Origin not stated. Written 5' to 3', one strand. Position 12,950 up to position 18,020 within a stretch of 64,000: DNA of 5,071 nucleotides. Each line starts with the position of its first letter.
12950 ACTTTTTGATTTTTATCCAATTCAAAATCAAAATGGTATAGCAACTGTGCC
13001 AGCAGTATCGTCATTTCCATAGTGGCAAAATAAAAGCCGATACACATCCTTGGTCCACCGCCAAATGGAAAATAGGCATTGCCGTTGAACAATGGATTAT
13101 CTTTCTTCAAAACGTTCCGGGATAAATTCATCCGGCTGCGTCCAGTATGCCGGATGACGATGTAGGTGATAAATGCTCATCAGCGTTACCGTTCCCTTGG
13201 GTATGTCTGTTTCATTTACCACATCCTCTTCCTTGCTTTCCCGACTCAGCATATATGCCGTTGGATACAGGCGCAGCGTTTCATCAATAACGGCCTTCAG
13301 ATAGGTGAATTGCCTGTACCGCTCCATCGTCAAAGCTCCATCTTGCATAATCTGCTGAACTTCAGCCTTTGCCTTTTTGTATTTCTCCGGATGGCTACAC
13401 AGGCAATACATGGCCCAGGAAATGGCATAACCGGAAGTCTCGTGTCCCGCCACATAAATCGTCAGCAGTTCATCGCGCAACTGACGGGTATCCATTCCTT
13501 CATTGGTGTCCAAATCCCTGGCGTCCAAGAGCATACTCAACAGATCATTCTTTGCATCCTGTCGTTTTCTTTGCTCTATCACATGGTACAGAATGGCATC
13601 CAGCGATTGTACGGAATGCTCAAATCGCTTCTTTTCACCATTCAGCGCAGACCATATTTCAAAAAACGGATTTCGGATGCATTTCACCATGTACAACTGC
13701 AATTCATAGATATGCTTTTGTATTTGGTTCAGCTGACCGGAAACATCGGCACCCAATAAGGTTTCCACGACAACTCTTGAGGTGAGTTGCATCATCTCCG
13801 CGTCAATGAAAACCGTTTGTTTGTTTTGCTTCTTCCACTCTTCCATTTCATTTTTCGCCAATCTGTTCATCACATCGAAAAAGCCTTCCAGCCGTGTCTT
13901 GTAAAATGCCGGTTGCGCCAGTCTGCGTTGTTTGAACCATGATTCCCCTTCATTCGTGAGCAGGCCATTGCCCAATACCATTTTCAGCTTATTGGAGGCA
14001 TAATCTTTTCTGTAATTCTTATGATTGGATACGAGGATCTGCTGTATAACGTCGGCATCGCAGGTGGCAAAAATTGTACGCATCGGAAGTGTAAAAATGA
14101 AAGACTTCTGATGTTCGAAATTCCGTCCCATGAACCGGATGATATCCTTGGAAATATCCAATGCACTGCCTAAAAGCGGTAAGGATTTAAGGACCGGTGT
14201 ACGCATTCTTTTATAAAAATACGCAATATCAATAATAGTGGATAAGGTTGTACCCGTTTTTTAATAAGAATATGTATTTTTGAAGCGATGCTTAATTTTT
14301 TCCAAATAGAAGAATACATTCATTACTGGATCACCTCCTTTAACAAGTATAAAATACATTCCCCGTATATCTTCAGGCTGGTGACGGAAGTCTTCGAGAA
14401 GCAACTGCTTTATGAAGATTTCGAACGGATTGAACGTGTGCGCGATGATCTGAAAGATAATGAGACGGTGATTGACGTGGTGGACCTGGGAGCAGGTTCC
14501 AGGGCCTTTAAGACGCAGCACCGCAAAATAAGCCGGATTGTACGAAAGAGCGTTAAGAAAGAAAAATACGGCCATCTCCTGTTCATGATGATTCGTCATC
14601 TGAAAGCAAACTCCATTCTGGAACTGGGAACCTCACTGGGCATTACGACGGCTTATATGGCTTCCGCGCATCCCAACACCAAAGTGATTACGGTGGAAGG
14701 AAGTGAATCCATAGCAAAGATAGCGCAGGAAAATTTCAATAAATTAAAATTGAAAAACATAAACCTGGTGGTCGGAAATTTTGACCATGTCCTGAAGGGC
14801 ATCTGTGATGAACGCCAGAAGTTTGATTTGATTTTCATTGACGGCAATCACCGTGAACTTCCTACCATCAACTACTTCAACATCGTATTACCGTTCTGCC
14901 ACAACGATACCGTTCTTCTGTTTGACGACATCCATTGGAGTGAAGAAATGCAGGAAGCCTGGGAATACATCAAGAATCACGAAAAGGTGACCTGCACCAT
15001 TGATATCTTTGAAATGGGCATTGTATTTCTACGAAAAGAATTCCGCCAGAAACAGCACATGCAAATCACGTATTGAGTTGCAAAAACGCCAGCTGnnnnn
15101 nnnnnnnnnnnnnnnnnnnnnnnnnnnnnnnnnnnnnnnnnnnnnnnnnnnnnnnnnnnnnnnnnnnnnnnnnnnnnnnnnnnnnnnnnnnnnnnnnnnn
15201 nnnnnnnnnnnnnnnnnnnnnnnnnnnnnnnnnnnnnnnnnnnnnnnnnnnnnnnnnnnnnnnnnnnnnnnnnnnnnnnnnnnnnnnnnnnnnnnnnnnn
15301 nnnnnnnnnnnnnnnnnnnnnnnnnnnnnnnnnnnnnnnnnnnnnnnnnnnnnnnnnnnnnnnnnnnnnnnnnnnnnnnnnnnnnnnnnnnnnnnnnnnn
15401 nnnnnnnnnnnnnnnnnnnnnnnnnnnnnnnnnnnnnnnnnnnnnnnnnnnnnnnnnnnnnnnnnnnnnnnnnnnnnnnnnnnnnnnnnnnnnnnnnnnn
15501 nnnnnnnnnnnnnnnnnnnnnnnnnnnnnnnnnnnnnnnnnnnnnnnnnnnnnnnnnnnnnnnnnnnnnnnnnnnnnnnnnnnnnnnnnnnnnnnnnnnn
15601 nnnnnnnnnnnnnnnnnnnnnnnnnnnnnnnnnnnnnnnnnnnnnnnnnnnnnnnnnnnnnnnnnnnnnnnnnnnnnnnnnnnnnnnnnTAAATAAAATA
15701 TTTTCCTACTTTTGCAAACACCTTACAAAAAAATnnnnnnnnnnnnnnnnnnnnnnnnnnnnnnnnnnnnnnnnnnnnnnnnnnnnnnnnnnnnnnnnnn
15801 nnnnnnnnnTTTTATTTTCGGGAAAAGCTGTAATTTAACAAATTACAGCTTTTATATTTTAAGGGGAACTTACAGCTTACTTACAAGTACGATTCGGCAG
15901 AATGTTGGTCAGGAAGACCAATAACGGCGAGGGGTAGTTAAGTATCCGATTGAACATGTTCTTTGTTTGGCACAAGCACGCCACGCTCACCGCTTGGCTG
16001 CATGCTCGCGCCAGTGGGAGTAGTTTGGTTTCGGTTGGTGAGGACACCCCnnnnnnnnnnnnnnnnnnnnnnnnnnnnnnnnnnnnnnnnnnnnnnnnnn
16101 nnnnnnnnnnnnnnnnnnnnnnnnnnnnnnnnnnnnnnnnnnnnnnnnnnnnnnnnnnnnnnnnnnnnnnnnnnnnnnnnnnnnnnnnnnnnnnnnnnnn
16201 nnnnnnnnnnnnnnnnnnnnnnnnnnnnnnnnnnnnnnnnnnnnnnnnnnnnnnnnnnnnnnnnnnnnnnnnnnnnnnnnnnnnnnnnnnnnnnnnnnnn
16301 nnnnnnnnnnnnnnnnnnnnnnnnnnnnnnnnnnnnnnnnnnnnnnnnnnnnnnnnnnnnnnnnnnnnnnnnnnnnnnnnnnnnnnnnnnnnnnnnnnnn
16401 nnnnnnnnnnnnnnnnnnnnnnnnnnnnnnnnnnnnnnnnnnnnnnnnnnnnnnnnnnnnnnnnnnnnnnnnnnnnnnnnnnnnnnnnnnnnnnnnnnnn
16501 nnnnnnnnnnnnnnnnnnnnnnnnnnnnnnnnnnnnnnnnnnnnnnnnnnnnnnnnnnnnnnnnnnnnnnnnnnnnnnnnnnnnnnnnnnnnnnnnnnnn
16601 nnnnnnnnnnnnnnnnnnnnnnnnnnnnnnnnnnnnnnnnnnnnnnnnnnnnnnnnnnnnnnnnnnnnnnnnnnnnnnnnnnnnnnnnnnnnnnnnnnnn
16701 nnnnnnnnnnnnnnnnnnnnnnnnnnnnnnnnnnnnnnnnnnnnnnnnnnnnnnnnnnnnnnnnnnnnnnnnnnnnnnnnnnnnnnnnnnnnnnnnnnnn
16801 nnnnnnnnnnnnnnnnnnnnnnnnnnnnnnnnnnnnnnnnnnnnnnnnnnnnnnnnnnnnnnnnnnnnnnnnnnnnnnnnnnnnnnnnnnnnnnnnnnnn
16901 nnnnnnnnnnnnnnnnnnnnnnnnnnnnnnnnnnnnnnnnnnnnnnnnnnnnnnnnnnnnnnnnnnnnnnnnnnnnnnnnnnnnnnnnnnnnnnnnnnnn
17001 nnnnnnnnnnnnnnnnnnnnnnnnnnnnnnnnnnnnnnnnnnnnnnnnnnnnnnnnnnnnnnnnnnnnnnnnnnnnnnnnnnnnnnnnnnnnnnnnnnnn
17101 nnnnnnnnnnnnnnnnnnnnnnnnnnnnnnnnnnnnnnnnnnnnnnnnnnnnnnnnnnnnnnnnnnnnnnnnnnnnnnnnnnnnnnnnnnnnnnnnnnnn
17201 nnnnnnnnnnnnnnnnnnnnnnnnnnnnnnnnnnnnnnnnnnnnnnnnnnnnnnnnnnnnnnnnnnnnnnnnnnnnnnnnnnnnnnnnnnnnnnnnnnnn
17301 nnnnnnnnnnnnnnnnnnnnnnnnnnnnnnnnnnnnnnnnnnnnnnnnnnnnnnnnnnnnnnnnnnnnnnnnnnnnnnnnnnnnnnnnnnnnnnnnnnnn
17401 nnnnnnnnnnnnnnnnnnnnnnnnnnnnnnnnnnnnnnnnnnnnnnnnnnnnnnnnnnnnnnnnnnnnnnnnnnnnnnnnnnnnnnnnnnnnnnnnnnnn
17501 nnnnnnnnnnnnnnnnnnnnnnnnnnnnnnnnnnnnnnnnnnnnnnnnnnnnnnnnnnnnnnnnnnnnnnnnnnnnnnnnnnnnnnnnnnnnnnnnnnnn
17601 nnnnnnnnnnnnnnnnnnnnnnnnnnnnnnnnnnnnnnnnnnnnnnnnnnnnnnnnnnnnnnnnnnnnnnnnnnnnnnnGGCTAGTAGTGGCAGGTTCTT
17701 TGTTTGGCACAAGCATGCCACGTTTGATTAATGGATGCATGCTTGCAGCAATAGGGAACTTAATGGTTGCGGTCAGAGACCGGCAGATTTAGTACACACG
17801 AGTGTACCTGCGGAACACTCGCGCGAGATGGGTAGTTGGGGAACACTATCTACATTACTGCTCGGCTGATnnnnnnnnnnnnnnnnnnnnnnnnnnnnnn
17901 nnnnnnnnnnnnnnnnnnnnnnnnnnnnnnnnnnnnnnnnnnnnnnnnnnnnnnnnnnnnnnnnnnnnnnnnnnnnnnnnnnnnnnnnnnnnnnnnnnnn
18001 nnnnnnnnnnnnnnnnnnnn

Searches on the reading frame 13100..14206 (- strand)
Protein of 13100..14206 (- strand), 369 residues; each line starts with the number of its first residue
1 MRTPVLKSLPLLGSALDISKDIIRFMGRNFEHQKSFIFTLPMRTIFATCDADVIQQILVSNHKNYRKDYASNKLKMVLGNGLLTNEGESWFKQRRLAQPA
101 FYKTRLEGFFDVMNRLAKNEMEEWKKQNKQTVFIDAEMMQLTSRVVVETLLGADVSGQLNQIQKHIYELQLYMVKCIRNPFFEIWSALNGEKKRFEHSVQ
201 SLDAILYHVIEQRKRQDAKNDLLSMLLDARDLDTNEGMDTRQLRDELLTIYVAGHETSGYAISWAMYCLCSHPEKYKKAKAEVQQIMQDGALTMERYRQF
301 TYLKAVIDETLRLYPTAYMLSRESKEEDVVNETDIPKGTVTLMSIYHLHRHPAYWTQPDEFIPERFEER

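Call 46: search_protein_families(library=pfam, proteins=[window:13100-14206:-], max_evalue=0.001)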
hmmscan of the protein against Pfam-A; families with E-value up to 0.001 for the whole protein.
window:13100-14206:- (369 aa): 1 family
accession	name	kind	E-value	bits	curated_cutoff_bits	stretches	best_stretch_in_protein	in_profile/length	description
PF00067.27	p450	-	2.2e-60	205.2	22.8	1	6-368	4-390/462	Cytochrome P450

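Call 52: find_encoding_contigs(protein=window:13100-14206:-, flank=1000, max_places=5)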
Protein window:13100-14206:- (369 aa): 13 contigs read that carry it; 5 places shown.
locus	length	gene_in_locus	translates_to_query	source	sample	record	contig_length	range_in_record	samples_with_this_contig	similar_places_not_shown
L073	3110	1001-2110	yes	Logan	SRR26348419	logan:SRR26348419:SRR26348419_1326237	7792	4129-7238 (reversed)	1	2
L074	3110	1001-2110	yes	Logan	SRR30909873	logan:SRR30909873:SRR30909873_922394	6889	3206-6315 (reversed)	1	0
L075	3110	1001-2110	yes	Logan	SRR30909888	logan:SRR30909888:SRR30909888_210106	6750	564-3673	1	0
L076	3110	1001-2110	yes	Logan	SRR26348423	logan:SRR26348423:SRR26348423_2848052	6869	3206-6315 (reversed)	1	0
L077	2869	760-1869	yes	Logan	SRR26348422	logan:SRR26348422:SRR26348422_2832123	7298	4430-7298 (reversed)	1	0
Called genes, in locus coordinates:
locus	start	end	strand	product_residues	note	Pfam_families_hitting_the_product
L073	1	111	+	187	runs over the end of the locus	PF03061:4HBT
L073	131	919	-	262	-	PF01135:PCMT (weak), PF01596:Methyltransf_3, PF02390:Methyltransf_4 (weak), PF13847:Methyltransf_31, PF13578:Methyltransf_24, PF13649:Methyltransf_25 (weak)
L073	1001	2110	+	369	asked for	PF00067:p450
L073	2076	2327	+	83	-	PF00067:p450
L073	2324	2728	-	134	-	-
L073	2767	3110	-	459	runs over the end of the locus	PF00890:FAD_binding_2 (faint), PF01266:DAO (weak), PF07992:Pyr_redox_2 (faint), PF00732:GMC_oxred_N, PF05199:GMC_oxred_C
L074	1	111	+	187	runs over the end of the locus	PF03061:4HBT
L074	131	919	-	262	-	PF01135:PCMT (weak), PF01596:Methyltransf_3, PF02390:Methyltransf_4 (weak), PF13847:Methyltransf_31, PF13578:Methyltransf_24, PF13649:Methyltransf_25 (weak)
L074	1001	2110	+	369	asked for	PF00067:p450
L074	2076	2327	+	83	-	PF00067:p450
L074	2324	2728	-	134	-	-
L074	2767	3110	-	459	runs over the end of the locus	PF00890:FAD_binding_2 (faint), PF01266:DAO (weak), PF07992:Pyr_redox_2 (faint), PF00732:GMC_oxred_N, PF05199:GMC_oxred_C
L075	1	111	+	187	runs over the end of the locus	PF03061:4HBT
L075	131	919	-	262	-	PF01135:PCMT (weak), PF01596:Methyltransf_3, PF02390:Methyltransf_4 (weak), PF13847:Methyltransf_31, PF13578:Methyltransf_24, PF13649:Methyltransf_25 (weak)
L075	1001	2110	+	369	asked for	PF00067:p450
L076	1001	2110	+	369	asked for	PF00067:p450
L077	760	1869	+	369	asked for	PF00067:p450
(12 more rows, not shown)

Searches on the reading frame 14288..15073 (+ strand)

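Call 46: search_protein_families(library=pfam, proteins=[window:14288-15073:+], max_evalue=0.001)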
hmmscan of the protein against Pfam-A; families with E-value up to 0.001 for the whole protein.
window:14288-15073:+ (262 aa): 9 families
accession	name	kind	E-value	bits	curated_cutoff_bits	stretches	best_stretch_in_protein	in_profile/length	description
PF13578.12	Methyltransf_24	-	2.7e-15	57.5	26.3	1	111-215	1-105/105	Methyltransferase domain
PF01596.23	Methyltransf_3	-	4.8e-13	49.3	22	1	92-224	30-164/204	O-methyltransferase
PF13847.12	Methyltransf_31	-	9.8e-08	32.2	27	1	106-188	3-84/145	Methyltransferase domain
PF13649.12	Methyltransf_25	-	2e-07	32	27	1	110-185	1-71/97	Methyltransferase domain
PF02390.23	Methyltransf_4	-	2.3e-06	27.6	24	1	108-172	3-68/173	Putative methyltransferase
PF01135.25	PCMT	-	4.5e-06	27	20.3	1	106-191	73-155/210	Protein-L-isoaspartate(D-aspartate) O-methyltransferase (PCMT)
PF08242.18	Methyltransf_12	-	3.4e-05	24.9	30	0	111-184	1-71/98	Methyltransferase domain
PF05175.20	MTS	-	0.00016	21.8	23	1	98-169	23-94/170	Methyltransferase small domain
PF03602.21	Cons_hypoth95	-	0.00026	21.1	24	1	131-185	65-120/182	Conserved hypothetical protein 95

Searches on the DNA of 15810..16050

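Call 71: search_rna_families(source=window, start=15810, end=16050, threshold=evalue, max_evalue=10)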
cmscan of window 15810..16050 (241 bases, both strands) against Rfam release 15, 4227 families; matches with E-value up to 10: 5.
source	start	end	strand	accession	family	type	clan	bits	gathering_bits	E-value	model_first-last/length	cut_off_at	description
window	15824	15852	-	RF03638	mir-1537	Gene; miRNA;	-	24.8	63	0.0051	1-61/61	no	mir-1537 microRNA precursor family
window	15822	15851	-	RF01568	DdR18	Gene; snRNA; snoRNA; HACA-box;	-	17.2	80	1.8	100-130/147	no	Dictyostelium snoRNA DdR18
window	15815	15864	+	RF02520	mir-965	Gene; miRNA;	-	14.9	43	2.2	1-76/76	no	mir-965 microRNA precursor family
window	15823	15853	+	RF04258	mir-994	Gene; miRNA;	-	13.1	93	9.6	18-63/81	no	mir-994 microRNA precursor family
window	15840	15912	+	RF02160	PART1_2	Gene; lncRNA;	-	7.1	55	6.2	180-249/249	no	Prostate androgen-regulated transcript 1 conserved region 2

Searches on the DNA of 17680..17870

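Call 70: search_rna_families(source=window, start=17680, end=17870, threshold=evalue, max_evalue=10)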
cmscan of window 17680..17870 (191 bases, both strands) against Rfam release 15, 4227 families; matches with E-value up to 10: 3.
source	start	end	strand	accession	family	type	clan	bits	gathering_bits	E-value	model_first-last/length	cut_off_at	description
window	17680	17696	-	RF04014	mir-8338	Gene; miRNA;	-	15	80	1.4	1-17/61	3'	mir-8338 microRNA precursor family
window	17680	17697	+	RF04014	mir-8338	Gene; miRNA;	-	13.2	80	4.3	44-61/61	5'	mir-8338 microRNA precursor family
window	17680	17734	-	RF02709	TeloSII_ncR43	Gene; sRNA;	-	10.3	298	1.9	1-54/277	3'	TeloSII non coding RNA 43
